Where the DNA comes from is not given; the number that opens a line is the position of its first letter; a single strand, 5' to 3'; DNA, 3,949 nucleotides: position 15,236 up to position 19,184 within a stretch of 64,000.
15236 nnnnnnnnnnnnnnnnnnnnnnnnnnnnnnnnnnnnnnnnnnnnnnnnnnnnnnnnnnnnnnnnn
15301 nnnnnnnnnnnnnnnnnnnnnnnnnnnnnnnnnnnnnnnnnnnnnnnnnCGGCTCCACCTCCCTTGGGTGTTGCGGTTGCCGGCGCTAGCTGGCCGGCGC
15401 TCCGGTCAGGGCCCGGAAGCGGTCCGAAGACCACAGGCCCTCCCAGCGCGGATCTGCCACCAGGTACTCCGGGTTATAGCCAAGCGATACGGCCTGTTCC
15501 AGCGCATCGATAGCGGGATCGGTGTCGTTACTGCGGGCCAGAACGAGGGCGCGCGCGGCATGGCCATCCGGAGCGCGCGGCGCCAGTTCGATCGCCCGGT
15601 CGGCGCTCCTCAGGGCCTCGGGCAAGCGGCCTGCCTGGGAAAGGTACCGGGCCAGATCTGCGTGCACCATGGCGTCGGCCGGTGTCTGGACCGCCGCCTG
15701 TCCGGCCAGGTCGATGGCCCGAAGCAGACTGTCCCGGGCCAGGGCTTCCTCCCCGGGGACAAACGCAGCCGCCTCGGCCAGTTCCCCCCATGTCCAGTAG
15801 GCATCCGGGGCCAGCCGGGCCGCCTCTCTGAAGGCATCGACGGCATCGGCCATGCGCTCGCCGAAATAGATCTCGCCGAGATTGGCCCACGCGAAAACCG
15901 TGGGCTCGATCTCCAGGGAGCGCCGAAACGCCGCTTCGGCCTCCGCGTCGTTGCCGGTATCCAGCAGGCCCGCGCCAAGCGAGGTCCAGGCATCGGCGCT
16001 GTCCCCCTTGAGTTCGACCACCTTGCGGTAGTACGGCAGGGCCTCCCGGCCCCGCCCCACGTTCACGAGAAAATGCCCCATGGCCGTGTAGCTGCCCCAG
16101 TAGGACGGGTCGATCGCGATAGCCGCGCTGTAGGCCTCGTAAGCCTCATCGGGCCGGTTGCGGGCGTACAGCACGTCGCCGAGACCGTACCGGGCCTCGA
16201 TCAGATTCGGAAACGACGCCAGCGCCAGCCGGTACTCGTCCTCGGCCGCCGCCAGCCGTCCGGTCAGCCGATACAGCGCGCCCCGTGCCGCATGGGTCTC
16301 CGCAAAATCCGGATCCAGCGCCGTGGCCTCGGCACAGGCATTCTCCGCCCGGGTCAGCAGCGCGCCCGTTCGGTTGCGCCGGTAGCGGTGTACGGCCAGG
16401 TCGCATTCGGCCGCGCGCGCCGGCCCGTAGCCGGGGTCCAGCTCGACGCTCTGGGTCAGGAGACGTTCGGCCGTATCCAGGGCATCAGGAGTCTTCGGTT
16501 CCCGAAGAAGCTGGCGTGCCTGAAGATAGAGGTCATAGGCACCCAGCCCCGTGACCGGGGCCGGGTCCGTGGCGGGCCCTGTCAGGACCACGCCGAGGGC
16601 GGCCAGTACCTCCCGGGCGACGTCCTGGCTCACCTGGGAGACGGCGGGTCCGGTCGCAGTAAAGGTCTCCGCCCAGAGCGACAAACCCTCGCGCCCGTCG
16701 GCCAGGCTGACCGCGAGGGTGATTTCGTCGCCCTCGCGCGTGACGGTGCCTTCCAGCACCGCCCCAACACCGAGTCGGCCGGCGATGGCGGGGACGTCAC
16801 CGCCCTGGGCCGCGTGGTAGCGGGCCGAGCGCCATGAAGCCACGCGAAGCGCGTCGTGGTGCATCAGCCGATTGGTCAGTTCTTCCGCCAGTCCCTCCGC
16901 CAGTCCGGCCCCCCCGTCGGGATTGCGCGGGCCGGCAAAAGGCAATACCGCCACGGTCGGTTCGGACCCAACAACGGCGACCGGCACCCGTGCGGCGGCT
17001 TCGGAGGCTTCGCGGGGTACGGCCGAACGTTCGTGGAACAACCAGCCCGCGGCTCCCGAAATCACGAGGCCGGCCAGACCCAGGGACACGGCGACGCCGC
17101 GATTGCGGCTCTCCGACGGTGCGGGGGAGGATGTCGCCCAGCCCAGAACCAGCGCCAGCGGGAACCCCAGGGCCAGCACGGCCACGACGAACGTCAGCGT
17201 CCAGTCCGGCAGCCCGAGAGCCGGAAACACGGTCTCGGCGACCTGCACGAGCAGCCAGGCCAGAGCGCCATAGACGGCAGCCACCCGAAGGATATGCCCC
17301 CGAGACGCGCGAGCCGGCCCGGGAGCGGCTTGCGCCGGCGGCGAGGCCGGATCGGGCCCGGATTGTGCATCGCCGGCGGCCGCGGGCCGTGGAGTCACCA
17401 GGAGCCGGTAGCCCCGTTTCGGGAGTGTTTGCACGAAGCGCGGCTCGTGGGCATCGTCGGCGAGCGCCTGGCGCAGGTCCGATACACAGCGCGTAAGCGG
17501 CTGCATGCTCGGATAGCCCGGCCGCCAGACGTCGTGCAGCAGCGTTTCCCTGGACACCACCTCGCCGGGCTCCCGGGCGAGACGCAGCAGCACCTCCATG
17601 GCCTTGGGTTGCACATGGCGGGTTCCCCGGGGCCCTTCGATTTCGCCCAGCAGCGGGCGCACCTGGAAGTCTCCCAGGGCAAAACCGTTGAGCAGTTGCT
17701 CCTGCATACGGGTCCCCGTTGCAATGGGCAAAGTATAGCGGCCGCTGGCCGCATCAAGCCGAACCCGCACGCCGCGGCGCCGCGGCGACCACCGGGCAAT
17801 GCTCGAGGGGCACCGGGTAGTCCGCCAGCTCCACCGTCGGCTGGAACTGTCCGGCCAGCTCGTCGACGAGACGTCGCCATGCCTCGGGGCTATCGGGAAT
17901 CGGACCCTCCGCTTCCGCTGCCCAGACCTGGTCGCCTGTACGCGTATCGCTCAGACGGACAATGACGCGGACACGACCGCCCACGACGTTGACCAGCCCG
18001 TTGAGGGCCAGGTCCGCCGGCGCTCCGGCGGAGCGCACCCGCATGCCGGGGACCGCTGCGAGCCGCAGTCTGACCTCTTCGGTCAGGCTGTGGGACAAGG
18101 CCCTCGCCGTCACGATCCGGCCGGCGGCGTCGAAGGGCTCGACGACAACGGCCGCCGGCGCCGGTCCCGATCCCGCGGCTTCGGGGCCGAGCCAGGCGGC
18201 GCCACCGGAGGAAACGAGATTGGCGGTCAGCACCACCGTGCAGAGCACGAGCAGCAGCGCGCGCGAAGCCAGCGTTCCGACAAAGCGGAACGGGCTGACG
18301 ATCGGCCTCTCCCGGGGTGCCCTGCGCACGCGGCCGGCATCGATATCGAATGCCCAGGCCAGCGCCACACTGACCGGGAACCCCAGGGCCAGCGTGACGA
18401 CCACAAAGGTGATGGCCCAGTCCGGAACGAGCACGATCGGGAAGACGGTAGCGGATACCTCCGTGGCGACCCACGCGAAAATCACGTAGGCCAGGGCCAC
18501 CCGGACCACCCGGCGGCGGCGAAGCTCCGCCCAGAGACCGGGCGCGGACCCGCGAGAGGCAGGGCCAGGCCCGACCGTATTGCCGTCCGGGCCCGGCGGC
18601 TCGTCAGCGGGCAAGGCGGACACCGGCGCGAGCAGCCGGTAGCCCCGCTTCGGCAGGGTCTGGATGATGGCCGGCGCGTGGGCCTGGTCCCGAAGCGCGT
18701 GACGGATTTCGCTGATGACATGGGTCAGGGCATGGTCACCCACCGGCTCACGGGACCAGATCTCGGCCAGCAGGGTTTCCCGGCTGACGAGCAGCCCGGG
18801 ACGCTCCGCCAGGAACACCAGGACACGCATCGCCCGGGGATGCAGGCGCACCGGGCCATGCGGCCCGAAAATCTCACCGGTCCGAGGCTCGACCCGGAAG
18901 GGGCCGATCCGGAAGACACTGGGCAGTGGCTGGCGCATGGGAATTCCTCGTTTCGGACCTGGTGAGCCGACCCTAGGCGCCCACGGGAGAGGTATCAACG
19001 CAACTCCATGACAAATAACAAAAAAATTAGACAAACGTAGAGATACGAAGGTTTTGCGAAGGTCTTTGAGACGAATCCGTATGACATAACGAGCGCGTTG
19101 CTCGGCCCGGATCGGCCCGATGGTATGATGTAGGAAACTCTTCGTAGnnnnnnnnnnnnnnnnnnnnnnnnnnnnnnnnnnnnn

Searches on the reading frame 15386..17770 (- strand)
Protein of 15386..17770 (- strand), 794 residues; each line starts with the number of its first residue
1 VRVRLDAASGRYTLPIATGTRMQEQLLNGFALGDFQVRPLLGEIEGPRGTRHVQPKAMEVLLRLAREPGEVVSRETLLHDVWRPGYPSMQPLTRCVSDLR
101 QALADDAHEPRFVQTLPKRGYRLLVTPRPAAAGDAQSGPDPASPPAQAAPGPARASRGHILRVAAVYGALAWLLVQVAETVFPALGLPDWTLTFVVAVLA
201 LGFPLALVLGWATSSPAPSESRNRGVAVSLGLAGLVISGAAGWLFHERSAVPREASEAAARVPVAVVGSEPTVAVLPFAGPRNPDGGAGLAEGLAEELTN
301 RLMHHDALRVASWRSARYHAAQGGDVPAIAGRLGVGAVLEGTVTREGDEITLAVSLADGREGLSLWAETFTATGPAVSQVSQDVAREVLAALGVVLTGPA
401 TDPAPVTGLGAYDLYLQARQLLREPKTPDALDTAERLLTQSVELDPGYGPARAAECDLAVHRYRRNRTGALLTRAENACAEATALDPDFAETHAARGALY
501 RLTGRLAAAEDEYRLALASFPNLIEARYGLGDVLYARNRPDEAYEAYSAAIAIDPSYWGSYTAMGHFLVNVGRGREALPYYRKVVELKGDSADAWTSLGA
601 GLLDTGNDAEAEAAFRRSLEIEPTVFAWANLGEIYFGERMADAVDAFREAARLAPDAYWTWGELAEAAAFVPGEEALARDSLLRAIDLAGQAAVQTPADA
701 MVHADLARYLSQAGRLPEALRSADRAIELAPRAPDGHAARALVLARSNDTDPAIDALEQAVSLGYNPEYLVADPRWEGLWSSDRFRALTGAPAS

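Call 5: search_protein_families(library=pfam, proteins=[window:15386-17770:-], max_evalue=0.01)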
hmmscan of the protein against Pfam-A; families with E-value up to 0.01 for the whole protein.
window:15386-17770:- (794 aa): 19 families
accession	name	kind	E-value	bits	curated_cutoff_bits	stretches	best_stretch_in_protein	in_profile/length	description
PF07719.23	TPR_2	-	5.1e-29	98.4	27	3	525-556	2-33/34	Tetratricopeptide repeat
PF00515.34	TPR_1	-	6.3e-27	92.7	27.8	2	525-557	2-34/34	Tetratricopeptide repeat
PF13181.12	TPR_8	-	2.2e-19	68.3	25.7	0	525-556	2-33/34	Tetratricopeptide repeat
PF13428.12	TPR_14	-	7.9e-19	66.7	23.5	2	525-563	2-40/44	Tetratricopeptide repeat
PF13431.12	TPR_17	-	2.7e-18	65.1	24.4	0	479-510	2-33/34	Tetratricopeptide repeat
PF13432.12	TPR_16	-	6.9e-17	62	32.7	3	565-622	4-61/65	Tetratricopeptide repeat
PF13414.12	TPR_11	-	7.9e-17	61.1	26.8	1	531-566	1-36/42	TPR repeat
PF00486.34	Trans_reg_C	-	3.5e-15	56.3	26.2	1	52-123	5-77/77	Transcriptional regulatory protein, C terminal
PF14559.12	TPR_19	-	4.8e-14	52.9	25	2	504-556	5-57/68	Tetratricopeptide repeat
PF13424.12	TPR_12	-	1.8e-13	50.9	30.1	3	561-621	6-74/77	Tetratricopeptide repeat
PF23914.1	TPR_CcmH_CycH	-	1.4e-07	32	42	0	587-624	45-82/158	Cytochrome c-type biogenesis protein H TPR domain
PF13176.12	TPR_7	-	2.1e-06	27.8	27.9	0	561-592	2-33/36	Tetratricopeptide repeat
PF13429.12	TPR_15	-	2e-05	24.6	26.2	1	465-617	126-272/280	Tetratricopeptide repeat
PF24575.1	TPR_Slam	-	4.1e-05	24.4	35.2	1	493-544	50-101/104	Surface lipoprotein assembly modifier, N-terminal TPR repeats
PF13374.12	TPR_10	-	4.7e-05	23.7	27.5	0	705-729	7-31/42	Tetratricopeptide repeat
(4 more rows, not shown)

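Call 36: search_protein_families(library=ncbifam, proteins=[window:15386-17770:-], max_evalue=0.01)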
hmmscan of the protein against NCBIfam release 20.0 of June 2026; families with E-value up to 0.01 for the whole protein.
window:15386-17770:- (794 aa): 30 families (the best 25 are shown)
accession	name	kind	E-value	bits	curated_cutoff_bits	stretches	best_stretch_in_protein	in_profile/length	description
TIGR02917.1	PEP_TPR_lipo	equivalog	5e-22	77.6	312.2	3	485-588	120-223/899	XrtA/PEP-CTERM system TPR-repeat protein PrsT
TIGR02521.1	type_IV_pilW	equivalog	1.4e-19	70.6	154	3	530-684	37-194/234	type IV pilus biogenesis/stability protein PilW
NF007540.1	PRK10153.1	equivalog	3.6e-16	59.1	400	1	53-131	29-108/516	lysine decarboxylation/transport transcriptional activator CadC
NF009037.0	PRK12370.1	equivalog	4.2e-16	58.4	589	1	51-123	34-105/553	HilA/EilA family virulence transcriptional regulator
NF040959.1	MamA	equivalog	1.1e-15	57.7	200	2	474-588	89-203/204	magnetosome protein MamA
NF033762.1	social_mot_Tgl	equivalog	2.3e-15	56.6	225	2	475-564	50-139/252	social motility TPR repeat lipoprotein Tgl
NF047558.1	TPR_END_plus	domain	6.5e-12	45.2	32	1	740-789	5-55/56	TPR end-of-group domain-containing protein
NF033920.0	C39_PA2778_fam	equivalog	4.6e-11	42.6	150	1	537-623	169-255/255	PA2778 family cysteine peptidase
NF005568.0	PRK07239.1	equivalog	2.1e-09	36.8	273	1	51-128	304-376/381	uroporphyrinogen-III synthase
NF008391.2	PRK11189.1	equivalog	2.3e-08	33.9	250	1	480-565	55-140/297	lipoprotein NlpI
TIGR00990.1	3a0801s09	subfamily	3.2e-07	29.4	757.25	1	536-664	343-476/615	mitochondrial import receptor subunit TOM70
TIGR03939.1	PGA_TPR_OMP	equivalog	5.9e-07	28.1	366.65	0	576-689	104-218/800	poly-beta-1,6 N-acetyl-D-glucosamine export porin PgaA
TIGR02552.1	LcrH_SycD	equivalog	1.3e-06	28.2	104.8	0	486-555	48-117/136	SycD/LcrH family type III secretion system chaperone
NF008520.0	PRK11447.1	equivalog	1.6e-06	26.2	858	0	673-759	468-554/1157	cellulose synthase complex outer membrane protein BcsC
NF040689.1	MtrAB_MtrA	equivalog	2e-06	27.3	300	1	51-122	145-217/219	MtrAB system response regulator MtrA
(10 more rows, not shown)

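Call 37: search_protein_families(library=padloc, proteins=[window:15386-17770:-], max_evalue=0.01)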
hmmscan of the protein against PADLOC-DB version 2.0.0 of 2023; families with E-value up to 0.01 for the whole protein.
window:15386-17770:- (794 aa): 2 families
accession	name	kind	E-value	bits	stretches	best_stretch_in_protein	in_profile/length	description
PDLC04481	PDC-M16B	-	0.0045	13.8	0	656-728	212-278/471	-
PDLC04782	PDC-M71B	-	0.006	13.4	1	686-767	126-207/525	-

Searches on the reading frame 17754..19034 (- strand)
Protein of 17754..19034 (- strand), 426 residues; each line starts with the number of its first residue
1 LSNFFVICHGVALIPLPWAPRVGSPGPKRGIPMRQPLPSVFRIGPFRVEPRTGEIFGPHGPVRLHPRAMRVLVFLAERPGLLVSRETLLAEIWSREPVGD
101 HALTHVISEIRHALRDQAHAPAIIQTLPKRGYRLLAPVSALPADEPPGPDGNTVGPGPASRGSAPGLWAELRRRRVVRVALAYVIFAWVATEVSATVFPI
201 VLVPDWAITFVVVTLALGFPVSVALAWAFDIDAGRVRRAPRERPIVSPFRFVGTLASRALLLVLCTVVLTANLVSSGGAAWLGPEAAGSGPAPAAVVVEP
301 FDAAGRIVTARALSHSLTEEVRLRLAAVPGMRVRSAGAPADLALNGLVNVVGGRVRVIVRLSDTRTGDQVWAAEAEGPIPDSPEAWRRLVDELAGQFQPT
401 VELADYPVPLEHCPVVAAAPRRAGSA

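Call 5: search_protein_families(library=pfam, proteins=[window:17754-19034:-], max_evalue=0.01)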
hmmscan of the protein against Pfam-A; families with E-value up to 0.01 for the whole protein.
window:17754-19034:- (426 aa): 1 family
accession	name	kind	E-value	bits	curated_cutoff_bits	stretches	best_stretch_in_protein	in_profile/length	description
PF00486.34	Trans_reg_C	-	2e-16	60.3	26.2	1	61-134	3-77/77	Transcriptional regulatory protein, C terminal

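Call 36: search_protein_families(library=ncbifam, proteins=[window:17754-19034:-], max_evalue=0.01)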
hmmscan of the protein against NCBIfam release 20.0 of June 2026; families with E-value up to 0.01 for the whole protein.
window:17754-19034:- (426 aa): 20 families
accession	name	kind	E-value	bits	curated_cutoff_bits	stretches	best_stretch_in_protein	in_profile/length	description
NF007540.1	PRK10153.1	equivalog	2.3e-20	72.9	400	1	39-141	4-107/516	lysine decarboxylation/transport transcriptional activator CadC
NF005568.0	PRK07239.1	equivalog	2.7e-10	39.7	273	1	60-136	302-373/381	uroporphyrinogen-III synthase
NF009037.0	PRK12370.1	equivalog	2.8e-09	35.9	589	1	62-146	34-117/553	HilA/EilA family virulence transcriptional regulator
NF040689.1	MtrAB_MtrA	equivalog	9.6e-07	28.4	300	1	40-133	123-217/219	MtrAB system response regulator MtrA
NF041733.1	resp_reg_CseB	equivalog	2.3e-06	27.1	350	1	40-134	136-226/228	two-component system response regulator CseB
TIGR02154.1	PhoB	equivalog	3.5e-06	26.5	296.2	1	41-134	132-225/226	phosphate regulon transcriptional regulator PhoB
NF045944.1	ResRegRpaBCyano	equivalog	5.1e-06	26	330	1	38-133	128-226/229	response regulator transcription factor RpaB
NF008378.0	PRK11173.1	equivalog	2.1e-05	24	334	1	55-136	151-234/238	two-component system response regulator ArcA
NF033117.2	vanR_ACDEGLN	exception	3.5e-05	23.5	350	1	60-133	150-224/226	VanR-ABDEGLN family response regulator transcription factor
NF007546.0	PRK10161.1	equivalog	7e-05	22.5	471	1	45-134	136-225/229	phosphate response regulator transcription factor PhoB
NF041209.1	resp_regPieR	equivalog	0.0012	18.6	450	1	45-117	138-212/231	two component system response regulator PieR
NF007977.0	PRK10701.1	equivalog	0.0012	18.3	330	1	65-137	163-235/241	two-component system response regulator RstA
NF000401.1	vanR-A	exception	0.0014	18.1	500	1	52-133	145-228/231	vancomycin resistance response regulator transcription factor VanR-A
NF000403.1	vanR-C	exception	0.0015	18.1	480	1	62-132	156-227/231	vancomycin resistance response regulator transcription factor VanR-C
NF000404.1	vanR-D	exception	0.0022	17.5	500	1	62-133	157-229/232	vancomycin resistance response regulator transcription factor VanR-D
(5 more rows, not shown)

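Call 37: search_protein_families(library=padloc, proteins=[window:17754-19034:-], max_evalue=0.01)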
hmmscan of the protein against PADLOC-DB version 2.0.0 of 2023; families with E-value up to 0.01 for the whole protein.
window:17754-19034:- (426 aa): 0 families
